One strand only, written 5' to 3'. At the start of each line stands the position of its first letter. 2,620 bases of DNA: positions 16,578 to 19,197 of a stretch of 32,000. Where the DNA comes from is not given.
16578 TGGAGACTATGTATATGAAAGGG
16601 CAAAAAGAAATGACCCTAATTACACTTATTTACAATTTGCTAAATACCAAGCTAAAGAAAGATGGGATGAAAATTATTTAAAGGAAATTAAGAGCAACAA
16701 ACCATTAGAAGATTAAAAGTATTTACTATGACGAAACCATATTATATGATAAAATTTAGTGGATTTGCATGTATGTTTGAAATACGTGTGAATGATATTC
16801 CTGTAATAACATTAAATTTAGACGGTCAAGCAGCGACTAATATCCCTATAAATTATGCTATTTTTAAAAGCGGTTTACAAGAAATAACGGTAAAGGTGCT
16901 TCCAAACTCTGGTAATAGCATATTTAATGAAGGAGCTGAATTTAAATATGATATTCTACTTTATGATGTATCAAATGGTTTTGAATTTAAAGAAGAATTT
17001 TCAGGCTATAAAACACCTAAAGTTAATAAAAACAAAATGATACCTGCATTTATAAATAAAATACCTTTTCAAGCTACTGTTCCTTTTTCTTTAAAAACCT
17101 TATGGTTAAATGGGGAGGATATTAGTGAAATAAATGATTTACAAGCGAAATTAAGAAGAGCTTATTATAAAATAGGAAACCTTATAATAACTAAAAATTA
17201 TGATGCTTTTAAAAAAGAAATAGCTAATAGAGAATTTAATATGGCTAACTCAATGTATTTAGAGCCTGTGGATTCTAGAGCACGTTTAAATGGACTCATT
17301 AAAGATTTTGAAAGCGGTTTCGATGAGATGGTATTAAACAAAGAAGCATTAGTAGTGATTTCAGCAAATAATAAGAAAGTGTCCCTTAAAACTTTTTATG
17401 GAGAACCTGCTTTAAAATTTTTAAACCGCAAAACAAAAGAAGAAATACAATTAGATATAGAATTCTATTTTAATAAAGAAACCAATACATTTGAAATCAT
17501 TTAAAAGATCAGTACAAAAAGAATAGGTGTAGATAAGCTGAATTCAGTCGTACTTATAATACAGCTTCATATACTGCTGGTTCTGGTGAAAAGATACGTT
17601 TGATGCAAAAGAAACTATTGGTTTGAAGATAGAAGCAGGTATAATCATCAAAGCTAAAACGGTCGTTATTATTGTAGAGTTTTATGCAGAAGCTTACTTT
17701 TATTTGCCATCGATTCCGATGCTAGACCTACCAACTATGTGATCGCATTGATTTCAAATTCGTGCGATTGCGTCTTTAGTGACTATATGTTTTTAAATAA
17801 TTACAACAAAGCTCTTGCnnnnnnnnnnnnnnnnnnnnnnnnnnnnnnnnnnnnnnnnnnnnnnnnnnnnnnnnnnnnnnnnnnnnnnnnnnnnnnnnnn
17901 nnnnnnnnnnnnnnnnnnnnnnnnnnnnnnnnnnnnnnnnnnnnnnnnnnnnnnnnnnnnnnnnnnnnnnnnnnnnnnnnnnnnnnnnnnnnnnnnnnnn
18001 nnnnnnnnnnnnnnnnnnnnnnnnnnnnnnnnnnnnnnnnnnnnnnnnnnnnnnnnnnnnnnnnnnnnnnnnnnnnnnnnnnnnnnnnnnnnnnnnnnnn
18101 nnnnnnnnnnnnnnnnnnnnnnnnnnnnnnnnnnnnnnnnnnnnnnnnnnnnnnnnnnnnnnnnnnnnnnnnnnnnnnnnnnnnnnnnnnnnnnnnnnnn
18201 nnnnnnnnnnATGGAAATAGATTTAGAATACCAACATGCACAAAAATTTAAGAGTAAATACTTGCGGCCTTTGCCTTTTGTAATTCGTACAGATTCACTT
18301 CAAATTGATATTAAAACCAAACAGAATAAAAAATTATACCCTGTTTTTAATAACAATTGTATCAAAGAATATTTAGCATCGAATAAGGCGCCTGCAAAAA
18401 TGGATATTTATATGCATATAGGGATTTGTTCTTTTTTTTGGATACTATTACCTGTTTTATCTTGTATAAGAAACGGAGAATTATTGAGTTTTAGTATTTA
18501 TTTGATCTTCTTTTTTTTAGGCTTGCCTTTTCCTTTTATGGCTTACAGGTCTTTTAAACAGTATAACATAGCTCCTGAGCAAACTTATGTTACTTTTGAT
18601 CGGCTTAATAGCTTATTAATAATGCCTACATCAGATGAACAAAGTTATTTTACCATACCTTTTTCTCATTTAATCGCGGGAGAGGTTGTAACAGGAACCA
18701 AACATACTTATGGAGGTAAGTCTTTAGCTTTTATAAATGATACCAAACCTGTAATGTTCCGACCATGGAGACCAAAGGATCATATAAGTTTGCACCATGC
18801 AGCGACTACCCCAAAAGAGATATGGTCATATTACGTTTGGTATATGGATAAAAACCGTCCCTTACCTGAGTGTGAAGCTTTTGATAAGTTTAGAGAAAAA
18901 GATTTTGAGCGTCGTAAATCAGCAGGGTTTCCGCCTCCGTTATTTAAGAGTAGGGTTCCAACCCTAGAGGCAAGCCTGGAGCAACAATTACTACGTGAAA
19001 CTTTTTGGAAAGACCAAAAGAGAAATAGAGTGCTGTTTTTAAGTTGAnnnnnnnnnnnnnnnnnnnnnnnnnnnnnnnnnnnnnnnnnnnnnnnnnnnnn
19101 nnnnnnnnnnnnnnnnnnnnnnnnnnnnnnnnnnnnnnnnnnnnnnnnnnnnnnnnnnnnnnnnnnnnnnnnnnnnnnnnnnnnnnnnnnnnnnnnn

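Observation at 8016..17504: Auxiliary T6SS-iii cargo island (hcp x3, vgrG, unknown, PAAR-like, effector, lipoprotein, unknown) with no core machinery nearby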

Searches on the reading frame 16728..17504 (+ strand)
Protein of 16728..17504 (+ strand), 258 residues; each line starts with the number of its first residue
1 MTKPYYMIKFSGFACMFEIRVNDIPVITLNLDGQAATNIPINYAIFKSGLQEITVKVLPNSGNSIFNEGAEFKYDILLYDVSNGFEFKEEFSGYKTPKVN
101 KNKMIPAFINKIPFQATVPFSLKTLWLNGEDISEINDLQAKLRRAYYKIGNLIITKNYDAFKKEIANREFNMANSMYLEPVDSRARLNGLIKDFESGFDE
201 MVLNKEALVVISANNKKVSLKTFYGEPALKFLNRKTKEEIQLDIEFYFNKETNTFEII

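Call 3: search_protein_families(library=pfam, proteins=[window:16728-17504:+], max_evalue=0.01)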
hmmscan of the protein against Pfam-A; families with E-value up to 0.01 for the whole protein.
window:16728-17504:+ (258 aa): 0 families

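Call 7: search_protein_families(library=ncbifam, proteins=[window:16728-17504:+], max_evalue=0.01)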
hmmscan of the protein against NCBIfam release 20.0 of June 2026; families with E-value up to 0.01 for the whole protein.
window:16728-17504:+ (258 aa): 0 families

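Call 34: find_homologous_proteins(query=window:16728-17504:+)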
Query window:16728-17504:+ (258 aa): 11 proteins with E <= 0.001 among 275 candidates.
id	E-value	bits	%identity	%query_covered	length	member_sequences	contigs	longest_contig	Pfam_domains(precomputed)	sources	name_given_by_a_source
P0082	1.6e-164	563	100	100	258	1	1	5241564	-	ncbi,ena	-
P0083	1.6e-110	386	69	100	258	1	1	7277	-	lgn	-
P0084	3.3e-80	287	52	100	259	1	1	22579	-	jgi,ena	-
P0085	5.8e-79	283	52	100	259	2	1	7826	-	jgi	-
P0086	1.3e-75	272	51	99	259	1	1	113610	-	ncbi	-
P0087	1.1e-73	266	48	100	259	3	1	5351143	-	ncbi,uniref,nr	ncbi:hypothetical protein HN014_08900 [Aquimarina sp. TRL1]|uniref:hypothetical protein n=1 Tax=Aqui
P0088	9.4e-72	260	47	100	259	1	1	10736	-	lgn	-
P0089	6.3e-67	244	48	99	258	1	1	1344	-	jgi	jgi:hypothetical protein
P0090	6.0e-66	241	47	100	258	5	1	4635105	-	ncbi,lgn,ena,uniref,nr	ncbi:hypothetical protein [Cellulophaga baltica]|uniref:DUF4369 domain-containing protein n=1 Tax=Ce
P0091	3.3e-53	199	43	99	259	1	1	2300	-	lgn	-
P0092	2.5e-43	166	49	67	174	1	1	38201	-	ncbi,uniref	ncbi:hypothetical protein, partial [Cellulophaga sp. Z1A5H]|uniref:hypothetical protein n=1 Tax=Cell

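Call 36: search_solved_structures(query=window:16728-17504:+, max_evalue=10)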
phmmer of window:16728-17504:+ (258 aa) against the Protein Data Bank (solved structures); distinct sequences matched with E-value up to 10: 2.
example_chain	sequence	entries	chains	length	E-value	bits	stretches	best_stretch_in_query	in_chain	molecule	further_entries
3gx0_A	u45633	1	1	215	0.61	12.8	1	64-122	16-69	GST-like protein yfcG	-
7n6g_3L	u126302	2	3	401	1.2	11.9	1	120-156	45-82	FAP279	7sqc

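Call 78: search_protein_families(library=pfam, proteins=[window:16728-17504:+], max_evalue=10)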
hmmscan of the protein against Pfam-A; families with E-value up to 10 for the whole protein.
window:16728-17504:+ (258 aa): 0 families

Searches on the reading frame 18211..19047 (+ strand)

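Call 4: search_protein_families(library=pfam, proteins=[window:18211-19047:+], max_evalue=0.01)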
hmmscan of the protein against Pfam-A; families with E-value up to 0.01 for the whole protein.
window:18211-19047:+ (278 aa): 0 families

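Call 7: search_protein_families(library=ncbifam, proteins=[window:18211-19047:+], max_evalue=0.01)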
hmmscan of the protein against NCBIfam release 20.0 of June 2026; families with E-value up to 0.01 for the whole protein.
window:18211-19047:+ (278 aa): 0 families

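Call 78: search_protein_families(library=pfam, proteins=[window:18211-19047:+], max_evalue=10)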
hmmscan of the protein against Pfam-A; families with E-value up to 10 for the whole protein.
window:18211-19047:+ (278 aa): 1 family
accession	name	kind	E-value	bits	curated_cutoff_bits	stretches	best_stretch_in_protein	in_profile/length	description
PF20455.3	DUF6708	-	0.08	13.1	27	1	190-223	96-133/200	Family of unknown function (DUF6708)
